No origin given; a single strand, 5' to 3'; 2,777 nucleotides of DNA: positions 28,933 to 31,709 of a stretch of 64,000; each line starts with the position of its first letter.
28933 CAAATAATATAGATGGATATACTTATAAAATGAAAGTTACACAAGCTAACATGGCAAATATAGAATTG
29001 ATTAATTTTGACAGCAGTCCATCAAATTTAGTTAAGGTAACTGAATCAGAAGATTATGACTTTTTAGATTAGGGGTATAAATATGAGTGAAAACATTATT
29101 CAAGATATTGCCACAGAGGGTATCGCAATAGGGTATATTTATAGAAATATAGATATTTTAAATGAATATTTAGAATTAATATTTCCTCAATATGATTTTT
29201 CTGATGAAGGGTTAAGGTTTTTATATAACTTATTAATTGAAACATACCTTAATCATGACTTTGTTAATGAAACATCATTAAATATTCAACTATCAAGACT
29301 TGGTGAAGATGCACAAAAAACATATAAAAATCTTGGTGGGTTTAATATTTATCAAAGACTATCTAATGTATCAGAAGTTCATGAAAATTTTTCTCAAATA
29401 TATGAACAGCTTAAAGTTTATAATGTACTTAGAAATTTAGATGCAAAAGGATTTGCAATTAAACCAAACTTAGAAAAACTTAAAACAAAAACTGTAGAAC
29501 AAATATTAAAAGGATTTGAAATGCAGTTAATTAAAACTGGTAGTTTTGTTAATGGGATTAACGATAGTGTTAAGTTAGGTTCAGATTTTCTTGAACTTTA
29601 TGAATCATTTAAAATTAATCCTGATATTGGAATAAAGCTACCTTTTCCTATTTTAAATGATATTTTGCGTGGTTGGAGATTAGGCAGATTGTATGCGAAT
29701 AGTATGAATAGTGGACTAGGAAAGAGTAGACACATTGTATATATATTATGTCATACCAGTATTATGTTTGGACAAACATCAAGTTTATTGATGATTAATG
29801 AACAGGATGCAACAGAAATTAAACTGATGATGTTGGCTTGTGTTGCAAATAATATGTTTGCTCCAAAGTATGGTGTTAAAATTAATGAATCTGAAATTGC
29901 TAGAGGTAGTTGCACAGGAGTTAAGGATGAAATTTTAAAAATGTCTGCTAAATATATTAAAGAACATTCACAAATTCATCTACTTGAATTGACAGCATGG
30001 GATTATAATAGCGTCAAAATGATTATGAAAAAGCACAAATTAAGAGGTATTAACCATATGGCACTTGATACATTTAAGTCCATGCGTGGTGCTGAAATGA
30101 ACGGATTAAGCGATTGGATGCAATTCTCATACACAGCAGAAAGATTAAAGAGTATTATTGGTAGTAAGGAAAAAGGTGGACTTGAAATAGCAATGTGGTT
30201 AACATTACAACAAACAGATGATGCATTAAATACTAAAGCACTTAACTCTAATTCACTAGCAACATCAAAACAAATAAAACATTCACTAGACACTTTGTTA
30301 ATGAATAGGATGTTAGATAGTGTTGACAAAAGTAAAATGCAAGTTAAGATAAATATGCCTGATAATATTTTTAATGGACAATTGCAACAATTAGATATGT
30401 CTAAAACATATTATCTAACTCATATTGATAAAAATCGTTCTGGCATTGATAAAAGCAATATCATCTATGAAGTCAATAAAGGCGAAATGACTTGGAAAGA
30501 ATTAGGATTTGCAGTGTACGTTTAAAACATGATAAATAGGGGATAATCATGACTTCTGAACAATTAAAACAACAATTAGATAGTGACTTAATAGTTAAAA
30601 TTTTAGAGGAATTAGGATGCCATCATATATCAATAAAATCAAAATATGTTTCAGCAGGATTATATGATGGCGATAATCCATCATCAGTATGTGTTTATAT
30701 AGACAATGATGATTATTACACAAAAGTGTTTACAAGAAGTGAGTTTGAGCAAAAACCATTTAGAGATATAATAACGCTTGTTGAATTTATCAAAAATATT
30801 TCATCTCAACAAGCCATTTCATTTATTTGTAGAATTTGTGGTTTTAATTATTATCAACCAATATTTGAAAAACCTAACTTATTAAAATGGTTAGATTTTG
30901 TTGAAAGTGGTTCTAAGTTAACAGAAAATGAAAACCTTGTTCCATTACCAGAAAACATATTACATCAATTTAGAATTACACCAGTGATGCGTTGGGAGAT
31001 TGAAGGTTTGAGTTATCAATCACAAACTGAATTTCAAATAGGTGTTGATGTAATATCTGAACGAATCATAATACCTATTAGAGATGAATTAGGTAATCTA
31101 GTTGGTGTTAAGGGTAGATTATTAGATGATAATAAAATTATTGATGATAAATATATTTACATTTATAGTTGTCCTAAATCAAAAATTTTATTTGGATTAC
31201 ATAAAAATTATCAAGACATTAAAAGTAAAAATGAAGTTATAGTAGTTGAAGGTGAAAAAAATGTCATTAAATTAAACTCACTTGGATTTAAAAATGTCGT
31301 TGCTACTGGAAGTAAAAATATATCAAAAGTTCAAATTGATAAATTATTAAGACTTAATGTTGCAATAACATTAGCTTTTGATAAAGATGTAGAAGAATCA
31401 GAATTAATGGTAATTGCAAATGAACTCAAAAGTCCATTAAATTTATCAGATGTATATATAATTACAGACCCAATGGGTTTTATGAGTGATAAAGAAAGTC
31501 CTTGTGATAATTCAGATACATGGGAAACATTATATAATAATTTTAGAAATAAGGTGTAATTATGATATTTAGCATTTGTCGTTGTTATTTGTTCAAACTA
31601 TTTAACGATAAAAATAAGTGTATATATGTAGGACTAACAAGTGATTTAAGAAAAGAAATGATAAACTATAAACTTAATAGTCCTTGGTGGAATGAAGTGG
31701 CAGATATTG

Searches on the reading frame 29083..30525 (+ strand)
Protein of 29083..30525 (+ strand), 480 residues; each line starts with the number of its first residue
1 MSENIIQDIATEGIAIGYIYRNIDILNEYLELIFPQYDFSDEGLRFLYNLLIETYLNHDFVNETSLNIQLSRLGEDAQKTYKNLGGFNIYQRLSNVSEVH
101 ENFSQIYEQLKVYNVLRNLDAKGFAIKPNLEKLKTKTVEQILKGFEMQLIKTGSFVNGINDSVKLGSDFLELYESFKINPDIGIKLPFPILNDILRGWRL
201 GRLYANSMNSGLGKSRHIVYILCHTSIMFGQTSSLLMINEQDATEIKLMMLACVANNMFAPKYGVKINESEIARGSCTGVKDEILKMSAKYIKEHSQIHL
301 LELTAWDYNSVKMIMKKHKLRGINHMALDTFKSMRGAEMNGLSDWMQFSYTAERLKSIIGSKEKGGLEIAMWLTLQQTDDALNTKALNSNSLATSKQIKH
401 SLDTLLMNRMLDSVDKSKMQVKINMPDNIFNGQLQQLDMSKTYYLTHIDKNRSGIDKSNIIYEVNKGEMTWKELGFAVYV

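Call 18: search_dna_similar(query=window:29083-30522:+, collection=phages, mode=protein, max_rows=12)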
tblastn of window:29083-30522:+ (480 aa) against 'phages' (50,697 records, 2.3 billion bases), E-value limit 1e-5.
Records with a match: 71; places in all: 71; records where one place covers at least 80% of the query: 19.
Best place of each record, by identity: <60% 71.
By first word of the organism name: Bacillus 41; Enterococcus 7; Lactococcus 6; Fusobacterium 4; Clostridium 3; Geobacillus 2; Brevibacillus 2; Bacteriophage 2; Thomasclavelia 2; Lysinibacillus 1; and 1 more.
By host as written in the record: Bacillus subtilis BEST7003 9; Bacillus anthracis Sterne 8; - 5; Bacillus subtilis 5; Bacillus subtilis subsp. subtilis str. 168 5; Enterococcus faecium 4; Bacillus anthracis 4; Bacillus subtilis Delta6 3; and 17 more.
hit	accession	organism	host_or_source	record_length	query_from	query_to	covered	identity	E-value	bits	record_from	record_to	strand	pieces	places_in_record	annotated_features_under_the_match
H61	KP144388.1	Geobacillus virus E3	failed fermentation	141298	8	476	98%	29.7%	4e-50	189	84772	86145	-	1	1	putative replicative DNA helicase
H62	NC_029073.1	Geobacillus virus E3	failed fermentation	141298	8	476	98%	29.7%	4e-50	189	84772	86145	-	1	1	putative replicative DNA helicase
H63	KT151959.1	Brevibacillus phage Sundance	Brevibacillus laterosporus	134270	12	480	98%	25.5%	9e-25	114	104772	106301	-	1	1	putative replicative DNA helicase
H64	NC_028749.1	Brevibacillus phage Sundance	Brevibacillus laterosporus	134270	12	480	98%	25.5%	9e-25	114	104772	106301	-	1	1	putative replicative DNA helicase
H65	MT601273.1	Bacillus phage vB_BsuS-Goe12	Bacillus subtilis Delta6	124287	12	477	97%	24.7%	2e-17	92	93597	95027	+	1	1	hypothetical: hypothetical protein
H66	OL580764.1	Bacillus phage vB_BsuS-Goe14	Bacillus subtilis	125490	12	477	97%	24.7%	2e-17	92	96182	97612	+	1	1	hypothetical protein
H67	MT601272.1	Bacillus phage vB_BsuS-Goe11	Bacillus subtilis Delta6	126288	12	477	97%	24.7%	2e-17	92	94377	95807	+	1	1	hypothetical: hypothetical protein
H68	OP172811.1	Lysinibacillus phage LC76P1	Lysinibacillus capsici DO76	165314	2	477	99%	23.7%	7e-17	90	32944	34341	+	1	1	hypothetical protein (x2)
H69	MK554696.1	Fusobacterium phage Fnu1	Fusobacterium nucleatum ATCC 10953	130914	32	475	93%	24.7%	8e-9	64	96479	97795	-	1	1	DNA helicase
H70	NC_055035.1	Fusobacterium phage Fnu1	Fusobacterium nucleatum ATCC 10953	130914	32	475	93%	24.7%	8e-9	64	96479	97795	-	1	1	DNA helicase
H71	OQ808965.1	Fusobacterium phage vB_FnuS_FNU3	Fusobacterium nucleatum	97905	32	475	93%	24.7%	1e-8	64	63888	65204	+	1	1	hypothetical protein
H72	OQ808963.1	Fusobacterium phage vB_FnuS_FNU2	Fusobacterium nucleatum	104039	32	475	93%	24.7%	1e-8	64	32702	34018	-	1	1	hypothetical protein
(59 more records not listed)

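Call 77: search_protein_families(library=pfam, proteins=[window:29083-30525:+], max_evalue=0.001)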
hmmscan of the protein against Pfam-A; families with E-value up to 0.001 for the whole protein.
window:29083-30525:+ (480 aa): 0 families

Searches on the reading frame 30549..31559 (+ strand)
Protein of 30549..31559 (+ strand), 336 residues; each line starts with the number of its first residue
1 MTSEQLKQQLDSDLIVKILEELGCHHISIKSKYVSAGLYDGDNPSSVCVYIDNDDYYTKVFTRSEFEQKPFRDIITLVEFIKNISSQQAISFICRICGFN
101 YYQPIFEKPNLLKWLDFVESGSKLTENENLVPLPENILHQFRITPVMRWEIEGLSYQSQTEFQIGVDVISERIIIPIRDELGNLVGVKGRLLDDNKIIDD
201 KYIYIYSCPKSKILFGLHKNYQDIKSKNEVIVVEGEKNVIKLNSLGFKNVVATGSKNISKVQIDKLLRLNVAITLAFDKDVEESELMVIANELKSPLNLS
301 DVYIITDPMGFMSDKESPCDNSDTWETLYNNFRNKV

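Call 77: search_protein_families(library=pfam, proteins=[window:30549-31559:+], max_evalue=0.001)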
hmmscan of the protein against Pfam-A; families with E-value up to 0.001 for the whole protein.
window:30549-31559:+ (336 aa): 4 families
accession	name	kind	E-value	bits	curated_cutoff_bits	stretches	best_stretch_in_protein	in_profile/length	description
PF13662.12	Toprim_4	-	1.3e-06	28.9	25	1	228-282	1-62/85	Toprim domain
PF08275.17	DNAG_N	-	3.7e-06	27.5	26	1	161-219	67-126/128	DNA primase catalytic core, N-terminal domain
PF01751.28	Toprim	-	1.4e-05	25.6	23.1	1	229-282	1-68/96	Toprim domain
PF13155.12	Toprim_2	-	0.00027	21.7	22.1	1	231-281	1-53/88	Toprim-like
